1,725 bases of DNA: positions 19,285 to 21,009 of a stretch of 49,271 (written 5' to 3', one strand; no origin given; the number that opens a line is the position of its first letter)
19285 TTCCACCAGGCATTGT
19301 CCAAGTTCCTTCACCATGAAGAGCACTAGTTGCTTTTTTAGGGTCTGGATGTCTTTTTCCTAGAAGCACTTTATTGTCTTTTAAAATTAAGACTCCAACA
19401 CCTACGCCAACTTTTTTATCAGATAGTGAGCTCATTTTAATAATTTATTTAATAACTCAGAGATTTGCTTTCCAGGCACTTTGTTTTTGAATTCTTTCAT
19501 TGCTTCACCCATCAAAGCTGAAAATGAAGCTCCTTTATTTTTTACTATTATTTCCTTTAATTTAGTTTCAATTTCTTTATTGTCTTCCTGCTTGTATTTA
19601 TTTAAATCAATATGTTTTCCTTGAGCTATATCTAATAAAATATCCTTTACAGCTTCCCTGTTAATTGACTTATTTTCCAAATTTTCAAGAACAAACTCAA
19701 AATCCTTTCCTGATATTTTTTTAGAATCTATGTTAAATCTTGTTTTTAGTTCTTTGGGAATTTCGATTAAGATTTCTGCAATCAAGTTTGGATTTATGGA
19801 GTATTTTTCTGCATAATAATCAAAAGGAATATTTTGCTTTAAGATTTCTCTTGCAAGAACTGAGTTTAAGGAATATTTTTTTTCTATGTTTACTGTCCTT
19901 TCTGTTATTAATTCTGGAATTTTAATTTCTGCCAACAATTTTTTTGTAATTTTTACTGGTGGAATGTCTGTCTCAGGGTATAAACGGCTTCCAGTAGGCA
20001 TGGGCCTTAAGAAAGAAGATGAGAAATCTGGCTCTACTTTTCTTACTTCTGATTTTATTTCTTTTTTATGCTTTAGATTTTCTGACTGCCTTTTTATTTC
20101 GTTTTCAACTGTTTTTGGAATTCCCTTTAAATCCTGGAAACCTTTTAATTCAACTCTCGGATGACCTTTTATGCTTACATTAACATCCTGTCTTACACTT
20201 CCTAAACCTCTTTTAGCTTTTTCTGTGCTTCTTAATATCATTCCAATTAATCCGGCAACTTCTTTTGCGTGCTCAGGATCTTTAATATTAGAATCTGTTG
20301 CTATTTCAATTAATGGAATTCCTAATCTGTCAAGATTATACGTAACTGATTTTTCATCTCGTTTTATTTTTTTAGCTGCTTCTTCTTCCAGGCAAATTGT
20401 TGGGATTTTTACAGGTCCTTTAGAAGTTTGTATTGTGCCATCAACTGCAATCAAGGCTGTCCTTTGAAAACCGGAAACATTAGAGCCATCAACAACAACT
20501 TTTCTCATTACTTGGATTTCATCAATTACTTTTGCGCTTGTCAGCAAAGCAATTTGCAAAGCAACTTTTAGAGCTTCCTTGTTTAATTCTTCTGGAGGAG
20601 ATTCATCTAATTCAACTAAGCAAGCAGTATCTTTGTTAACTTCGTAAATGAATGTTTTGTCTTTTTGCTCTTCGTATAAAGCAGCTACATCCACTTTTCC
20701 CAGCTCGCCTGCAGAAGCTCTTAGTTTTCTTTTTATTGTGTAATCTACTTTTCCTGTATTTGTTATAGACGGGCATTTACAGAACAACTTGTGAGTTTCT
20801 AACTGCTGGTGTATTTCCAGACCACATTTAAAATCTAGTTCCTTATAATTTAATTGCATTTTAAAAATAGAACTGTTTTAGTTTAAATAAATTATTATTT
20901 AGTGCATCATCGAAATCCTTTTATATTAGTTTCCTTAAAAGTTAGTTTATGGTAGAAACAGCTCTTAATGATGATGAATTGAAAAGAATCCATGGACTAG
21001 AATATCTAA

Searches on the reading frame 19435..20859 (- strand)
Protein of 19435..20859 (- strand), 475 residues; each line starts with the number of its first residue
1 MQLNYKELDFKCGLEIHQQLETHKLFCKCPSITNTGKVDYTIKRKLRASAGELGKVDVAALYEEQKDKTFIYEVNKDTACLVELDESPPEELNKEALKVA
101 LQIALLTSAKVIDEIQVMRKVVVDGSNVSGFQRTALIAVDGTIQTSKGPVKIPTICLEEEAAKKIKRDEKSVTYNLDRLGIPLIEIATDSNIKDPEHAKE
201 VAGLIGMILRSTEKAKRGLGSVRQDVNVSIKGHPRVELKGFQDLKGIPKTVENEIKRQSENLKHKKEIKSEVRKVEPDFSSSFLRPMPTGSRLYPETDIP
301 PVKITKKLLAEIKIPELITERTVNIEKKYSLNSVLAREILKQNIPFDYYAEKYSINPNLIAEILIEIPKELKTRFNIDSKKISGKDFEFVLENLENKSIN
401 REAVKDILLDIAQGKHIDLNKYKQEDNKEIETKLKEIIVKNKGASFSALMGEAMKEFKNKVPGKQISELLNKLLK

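Call 32: search_protein_families(library=pfam, proteins=[window:19435-20859:-], max_evalue=0.001)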
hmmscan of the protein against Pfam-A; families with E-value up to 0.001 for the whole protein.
window:19435-20859:- (475 aa): 2 families
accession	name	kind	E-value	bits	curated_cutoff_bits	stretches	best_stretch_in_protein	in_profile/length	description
PF02934.20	GatB_N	-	4.1e-54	184.1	23.4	1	11-309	2-276/277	GatB/GatE catalytic domain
PF02637.23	GatB_Yqey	-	1.8e-08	34.8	27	1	346-474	3-148/148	GatB domain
